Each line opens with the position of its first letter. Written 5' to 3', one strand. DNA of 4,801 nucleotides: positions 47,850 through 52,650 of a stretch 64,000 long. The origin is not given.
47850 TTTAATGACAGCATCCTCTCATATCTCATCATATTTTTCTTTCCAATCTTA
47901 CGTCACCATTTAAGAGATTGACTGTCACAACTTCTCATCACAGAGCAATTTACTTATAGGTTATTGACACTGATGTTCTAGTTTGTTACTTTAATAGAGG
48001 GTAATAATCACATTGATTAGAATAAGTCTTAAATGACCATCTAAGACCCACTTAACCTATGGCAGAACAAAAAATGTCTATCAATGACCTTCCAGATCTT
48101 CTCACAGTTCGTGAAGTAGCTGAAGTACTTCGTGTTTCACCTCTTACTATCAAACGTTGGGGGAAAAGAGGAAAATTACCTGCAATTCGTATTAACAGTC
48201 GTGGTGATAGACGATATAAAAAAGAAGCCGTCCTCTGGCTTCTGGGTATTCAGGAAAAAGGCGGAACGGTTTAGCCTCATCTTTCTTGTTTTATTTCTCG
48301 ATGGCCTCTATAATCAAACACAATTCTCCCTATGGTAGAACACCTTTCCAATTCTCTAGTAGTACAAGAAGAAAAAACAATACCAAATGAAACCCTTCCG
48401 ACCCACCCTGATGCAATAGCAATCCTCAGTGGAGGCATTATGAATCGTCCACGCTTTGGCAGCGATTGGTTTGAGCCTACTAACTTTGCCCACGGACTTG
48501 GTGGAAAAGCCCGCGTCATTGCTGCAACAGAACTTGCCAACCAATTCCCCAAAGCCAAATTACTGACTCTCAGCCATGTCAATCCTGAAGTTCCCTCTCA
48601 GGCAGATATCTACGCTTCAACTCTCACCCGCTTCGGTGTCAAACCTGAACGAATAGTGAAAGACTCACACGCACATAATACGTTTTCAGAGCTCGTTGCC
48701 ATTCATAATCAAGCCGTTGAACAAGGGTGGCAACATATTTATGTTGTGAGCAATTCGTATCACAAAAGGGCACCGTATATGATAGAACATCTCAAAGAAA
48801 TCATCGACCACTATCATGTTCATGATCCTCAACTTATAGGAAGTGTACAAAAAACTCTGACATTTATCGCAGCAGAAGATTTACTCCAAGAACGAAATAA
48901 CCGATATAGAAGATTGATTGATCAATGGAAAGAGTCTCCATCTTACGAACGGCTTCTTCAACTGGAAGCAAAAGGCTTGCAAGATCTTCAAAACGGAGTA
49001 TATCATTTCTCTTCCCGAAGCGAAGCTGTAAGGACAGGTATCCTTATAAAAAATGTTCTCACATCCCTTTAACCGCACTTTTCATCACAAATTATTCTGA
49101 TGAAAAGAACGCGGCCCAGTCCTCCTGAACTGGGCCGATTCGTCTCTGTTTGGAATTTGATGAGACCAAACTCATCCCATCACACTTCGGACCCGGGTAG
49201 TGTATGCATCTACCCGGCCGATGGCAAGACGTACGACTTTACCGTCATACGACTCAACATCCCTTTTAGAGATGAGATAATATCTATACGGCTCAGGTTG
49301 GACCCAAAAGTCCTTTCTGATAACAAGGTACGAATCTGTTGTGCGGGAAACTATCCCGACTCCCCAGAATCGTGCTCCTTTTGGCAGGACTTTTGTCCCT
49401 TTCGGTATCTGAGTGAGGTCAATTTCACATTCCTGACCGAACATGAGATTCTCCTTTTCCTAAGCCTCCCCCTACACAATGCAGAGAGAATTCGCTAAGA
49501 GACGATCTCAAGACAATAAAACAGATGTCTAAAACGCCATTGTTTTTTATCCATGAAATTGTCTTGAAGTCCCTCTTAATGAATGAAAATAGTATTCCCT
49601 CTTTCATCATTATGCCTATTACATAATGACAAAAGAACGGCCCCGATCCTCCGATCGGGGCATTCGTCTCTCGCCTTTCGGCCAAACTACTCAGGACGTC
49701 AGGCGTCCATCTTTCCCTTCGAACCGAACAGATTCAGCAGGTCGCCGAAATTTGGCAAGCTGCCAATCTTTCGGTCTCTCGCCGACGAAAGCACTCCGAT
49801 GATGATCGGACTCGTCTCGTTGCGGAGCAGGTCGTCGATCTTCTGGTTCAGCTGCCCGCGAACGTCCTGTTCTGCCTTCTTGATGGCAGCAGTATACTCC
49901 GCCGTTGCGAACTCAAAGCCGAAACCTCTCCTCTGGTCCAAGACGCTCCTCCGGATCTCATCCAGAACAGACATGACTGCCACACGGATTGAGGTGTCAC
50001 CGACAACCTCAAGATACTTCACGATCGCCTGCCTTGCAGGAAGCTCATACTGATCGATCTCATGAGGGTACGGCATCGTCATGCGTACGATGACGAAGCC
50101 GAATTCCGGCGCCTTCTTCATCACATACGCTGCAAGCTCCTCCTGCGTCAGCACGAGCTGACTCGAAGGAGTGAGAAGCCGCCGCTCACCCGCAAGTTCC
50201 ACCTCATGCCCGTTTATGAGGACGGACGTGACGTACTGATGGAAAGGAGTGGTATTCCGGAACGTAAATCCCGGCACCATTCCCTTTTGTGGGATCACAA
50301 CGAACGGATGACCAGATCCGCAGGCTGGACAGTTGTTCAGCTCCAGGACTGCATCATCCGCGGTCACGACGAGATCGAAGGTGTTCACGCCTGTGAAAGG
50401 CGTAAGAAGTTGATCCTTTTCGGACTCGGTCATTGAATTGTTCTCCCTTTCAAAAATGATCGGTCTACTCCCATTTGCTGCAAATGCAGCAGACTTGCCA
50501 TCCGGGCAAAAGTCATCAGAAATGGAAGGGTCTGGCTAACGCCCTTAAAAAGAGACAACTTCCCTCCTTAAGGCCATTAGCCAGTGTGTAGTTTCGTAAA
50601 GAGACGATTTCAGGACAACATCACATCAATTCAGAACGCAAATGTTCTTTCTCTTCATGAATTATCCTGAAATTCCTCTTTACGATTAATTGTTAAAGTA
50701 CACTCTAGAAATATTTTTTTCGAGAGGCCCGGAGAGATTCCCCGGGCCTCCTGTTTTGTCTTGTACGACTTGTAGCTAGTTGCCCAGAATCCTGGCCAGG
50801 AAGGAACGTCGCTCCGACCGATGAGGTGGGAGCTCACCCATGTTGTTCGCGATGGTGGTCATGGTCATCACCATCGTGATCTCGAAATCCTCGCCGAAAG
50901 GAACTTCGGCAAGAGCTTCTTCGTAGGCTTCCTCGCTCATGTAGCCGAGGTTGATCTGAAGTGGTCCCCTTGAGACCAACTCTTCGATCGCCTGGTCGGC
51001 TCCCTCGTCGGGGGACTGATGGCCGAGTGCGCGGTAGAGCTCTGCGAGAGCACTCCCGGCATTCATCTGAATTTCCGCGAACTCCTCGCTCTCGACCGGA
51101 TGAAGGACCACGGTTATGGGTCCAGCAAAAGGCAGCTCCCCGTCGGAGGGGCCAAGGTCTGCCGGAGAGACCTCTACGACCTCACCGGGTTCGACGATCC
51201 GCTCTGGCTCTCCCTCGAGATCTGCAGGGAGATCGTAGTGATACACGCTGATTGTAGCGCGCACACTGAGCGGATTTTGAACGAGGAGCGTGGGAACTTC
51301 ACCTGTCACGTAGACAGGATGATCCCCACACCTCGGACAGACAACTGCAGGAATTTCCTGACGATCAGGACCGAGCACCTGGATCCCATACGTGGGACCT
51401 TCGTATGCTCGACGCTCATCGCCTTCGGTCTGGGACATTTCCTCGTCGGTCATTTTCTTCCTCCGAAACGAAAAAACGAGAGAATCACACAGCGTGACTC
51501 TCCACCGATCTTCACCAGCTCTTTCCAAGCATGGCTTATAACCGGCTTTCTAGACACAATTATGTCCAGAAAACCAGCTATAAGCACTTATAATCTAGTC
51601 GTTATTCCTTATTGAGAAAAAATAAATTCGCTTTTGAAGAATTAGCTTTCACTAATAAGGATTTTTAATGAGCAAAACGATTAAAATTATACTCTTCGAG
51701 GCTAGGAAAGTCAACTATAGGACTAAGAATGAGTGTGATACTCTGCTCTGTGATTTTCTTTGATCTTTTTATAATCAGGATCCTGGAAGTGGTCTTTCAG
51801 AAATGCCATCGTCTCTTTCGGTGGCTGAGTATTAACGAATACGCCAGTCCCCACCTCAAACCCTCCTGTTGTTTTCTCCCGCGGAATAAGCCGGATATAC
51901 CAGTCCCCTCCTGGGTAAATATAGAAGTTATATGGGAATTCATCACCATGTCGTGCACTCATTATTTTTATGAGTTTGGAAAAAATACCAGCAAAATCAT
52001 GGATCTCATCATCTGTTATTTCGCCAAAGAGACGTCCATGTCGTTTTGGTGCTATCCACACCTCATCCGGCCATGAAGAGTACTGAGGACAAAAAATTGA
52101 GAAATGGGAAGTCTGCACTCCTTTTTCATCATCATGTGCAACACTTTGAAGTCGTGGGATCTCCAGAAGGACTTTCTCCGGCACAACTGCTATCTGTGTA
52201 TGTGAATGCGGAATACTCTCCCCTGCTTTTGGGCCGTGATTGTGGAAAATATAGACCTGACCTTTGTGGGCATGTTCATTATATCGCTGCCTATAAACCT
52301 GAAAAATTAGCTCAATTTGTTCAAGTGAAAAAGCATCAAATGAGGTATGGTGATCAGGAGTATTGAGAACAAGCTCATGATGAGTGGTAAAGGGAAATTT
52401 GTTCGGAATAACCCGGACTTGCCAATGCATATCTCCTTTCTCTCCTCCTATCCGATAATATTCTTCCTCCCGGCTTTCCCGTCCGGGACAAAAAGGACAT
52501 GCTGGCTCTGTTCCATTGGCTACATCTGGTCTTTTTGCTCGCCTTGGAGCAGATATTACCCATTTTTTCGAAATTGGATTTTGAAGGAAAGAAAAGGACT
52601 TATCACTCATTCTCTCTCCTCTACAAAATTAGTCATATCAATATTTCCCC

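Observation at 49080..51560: High-GC island encoding a paralogous pair of unknown proteins with a shared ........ half-knuckle, plus a small protein, each gene with its own terminator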

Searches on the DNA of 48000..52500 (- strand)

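Call 7: search_rna_families(source=window, start=48000, end=52500, threshold=evalue, max_evalue=5)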
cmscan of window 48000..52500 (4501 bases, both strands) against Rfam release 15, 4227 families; matches with E-value up to 5: 2.
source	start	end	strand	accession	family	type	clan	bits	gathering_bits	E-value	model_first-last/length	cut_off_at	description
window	49844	49927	-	RF03301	mir-3154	Gene; miRNA;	-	24.6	64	0.18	1-86/86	no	mir-3154 microRNA precursor family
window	51286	51333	-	RF03755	mir-4005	Gene; miRNA;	-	18.8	80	3.2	1-54/54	no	mir-4005 microRNA precursor family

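Call 86: build_rna_model(alignment_id=A8, structure=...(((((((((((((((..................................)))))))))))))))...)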
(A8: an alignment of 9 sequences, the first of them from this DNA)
Model R1 built from alignment A8 (9 sequences, 70 columns); structure: as given.
model positions 56; base pairs 15; branch points 0; effective number of sequences 9; information 0.743 bits per position. Calibrated on 0.2 Mb of random sequence (short: E-values are rough).
structure used (alignment columns):
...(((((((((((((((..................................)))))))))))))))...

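Call 88: search_with_rna_model(model_id=R1, sources=[window, L001, L002, L003, L004, L005, L006, L007, L008, L009, L010, L011, L012, L013, L014, L015, L016, L017, L018, L019, L020, L021, L022, L023, L024, L025, L026, L027, L028, L029, L030, L031, L032, L033, L034, L035, L036, L037, L038, L039, L040, L041, L042, L043, L044, L045, L046, L047, L048, L049, L050, L051, L052, L053, L054, L055, L056, L057, L058, L059, L060, L061, L062, L063, L064, L065, L066, L067, L068, L069, L070, L071, L072, L073, L076, L080, L082, L084, L086, L087, L090, L092, L096, L098, L109, L110, L113, L116, L120, L125, L127, L128, L129, L130, L131, L134, L135, L136, L140, L142], max_evalue=1)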
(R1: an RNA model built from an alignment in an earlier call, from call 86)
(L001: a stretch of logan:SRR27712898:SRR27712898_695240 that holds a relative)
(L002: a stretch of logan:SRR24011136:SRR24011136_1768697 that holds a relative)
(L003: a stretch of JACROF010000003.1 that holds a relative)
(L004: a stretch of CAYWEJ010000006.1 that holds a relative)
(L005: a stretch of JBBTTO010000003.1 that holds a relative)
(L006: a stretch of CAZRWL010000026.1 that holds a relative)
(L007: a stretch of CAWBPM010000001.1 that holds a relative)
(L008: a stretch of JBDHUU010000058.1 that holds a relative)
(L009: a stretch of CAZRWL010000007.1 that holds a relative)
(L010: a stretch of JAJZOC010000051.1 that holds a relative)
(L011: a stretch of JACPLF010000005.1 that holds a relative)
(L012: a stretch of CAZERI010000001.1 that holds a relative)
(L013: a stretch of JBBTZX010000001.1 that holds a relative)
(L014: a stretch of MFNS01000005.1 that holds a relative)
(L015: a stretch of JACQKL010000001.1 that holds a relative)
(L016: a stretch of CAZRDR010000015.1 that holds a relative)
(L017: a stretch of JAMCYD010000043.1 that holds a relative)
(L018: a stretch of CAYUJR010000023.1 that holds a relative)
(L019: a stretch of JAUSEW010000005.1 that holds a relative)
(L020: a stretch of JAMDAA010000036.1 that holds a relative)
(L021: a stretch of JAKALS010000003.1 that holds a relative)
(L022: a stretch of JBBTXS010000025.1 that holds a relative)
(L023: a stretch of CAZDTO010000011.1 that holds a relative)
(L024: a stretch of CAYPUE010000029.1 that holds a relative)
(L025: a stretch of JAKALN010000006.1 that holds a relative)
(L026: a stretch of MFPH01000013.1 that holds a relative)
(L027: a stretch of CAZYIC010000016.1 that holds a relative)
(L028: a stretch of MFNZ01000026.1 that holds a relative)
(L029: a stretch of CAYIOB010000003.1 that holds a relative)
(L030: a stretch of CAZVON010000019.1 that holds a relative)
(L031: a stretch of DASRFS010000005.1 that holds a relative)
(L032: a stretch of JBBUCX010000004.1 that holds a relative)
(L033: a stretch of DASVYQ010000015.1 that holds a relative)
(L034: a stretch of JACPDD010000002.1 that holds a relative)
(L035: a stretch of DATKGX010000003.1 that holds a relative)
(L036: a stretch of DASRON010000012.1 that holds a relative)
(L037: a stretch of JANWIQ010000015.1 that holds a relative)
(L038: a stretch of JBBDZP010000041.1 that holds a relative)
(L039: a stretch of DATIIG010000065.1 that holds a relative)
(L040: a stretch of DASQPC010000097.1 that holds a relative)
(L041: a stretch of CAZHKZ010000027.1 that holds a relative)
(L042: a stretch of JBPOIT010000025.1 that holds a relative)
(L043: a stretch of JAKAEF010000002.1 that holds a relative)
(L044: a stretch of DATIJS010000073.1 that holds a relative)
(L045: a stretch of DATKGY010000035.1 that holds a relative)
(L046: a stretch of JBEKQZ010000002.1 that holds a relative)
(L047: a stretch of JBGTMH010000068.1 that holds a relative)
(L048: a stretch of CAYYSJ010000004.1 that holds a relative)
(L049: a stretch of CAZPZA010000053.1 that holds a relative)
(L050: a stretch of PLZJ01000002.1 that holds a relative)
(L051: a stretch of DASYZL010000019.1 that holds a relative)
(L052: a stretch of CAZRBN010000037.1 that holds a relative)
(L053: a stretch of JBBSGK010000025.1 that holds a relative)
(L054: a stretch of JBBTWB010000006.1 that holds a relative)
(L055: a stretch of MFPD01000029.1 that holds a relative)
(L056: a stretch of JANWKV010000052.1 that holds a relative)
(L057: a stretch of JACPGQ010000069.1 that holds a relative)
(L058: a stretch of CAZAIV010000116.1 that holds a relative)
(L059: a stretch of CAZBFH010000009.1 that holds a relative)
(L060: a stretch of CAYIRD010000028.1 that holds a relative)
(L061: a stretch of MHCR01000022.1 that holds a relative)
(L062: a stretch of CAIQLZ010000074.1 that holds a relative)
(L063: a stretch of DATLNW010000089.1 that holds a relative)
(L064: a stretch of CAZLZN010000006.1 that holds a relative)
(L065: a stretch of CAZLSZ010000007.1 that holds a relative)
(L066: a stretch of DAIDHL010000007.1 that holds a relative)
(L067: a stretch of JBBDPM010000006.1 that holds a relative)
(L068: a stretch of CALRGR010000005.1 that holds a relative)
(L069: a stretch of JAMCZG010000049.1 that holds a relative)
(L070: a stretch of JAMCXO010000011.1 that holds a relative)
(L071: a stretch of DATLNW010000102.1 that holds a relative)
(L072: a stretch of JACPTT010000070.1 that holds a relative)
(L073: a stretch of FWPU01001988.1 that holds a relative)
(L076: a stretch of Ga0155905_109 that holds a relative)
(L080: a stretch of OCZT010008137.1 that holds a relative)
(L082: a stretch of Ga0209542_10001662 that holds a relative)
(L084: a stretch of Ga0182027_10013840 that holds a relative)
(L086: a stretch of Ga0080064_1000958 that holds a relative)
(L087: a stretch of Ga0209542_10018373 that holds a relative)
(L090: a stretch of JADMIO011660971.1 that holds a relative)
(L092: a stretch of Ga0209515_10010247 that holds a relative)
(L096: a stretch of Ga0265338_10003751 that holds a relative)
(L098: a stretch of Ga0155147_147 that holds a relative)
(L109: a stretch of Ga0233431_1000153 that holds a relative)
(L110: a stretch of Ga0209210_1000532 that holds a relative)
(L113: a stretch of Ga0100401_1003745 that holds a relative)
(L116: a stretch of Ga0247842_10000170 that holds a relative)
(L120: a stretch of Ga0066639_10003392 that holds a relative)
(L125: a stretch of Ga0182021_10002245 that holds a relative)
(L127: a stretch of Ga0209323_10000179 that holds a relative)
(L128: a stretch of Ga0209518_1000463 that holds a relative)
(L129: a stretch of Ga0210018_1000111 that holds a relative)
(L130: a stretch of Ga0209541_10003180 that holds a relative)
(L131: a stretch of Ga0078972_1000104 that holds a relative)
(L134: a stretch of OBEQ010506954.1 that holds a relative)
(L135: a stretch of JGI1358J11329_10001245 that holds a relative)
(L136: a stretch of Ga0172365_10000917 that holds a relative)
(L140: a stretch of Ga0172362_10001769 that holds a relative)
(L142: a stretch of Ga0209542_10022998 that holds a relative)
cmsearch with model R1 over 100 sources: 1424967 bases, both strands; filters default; matches with E-value up to 1: 17.
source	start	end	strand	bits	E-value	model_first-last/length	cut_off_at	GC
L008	3476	3530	+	51.2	8.3e-09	1-56/56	no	0.45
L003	12812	12867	+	49.2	2.6e-08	1-56/56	no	0.5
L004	12103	12149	+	48.8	3.2e-08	1-56/56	no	0.53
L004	12788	12843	+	47.6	6.4e-08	1-56/56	no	0.39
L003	12112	12158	+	46.9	9.8e-08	1-56/56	no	0.47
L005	12548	12605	+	46.7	1.1e-07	1-56/56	no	0.47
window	50530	50586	-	39.2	7.4e-06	1-56/56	no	0.49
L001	8782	8838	+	38.3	1.2e-05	1-56/56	no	0.51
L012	11650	11710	+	37.1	2.4e-05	1-56/56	no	0.44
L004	12103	12149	-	26.7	0.0082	1-56/56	no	0.53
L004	10993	11046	+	25.3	0.019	1-56/56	no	0.5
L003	12112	12158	-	25.2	0.02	1-56/56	no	0.47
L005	12548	12605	-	24.8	0.025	1-56/56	no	0.47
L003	12812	12867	-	22.9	0.073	1-56/56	no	0.5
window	50530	50586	+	21.3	0.18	1-56/56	no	0.49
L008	3476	3530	-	20.4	0.29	1-56/56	no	0.45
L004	12788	12843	-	18.8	0.72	1-56/56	no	0.39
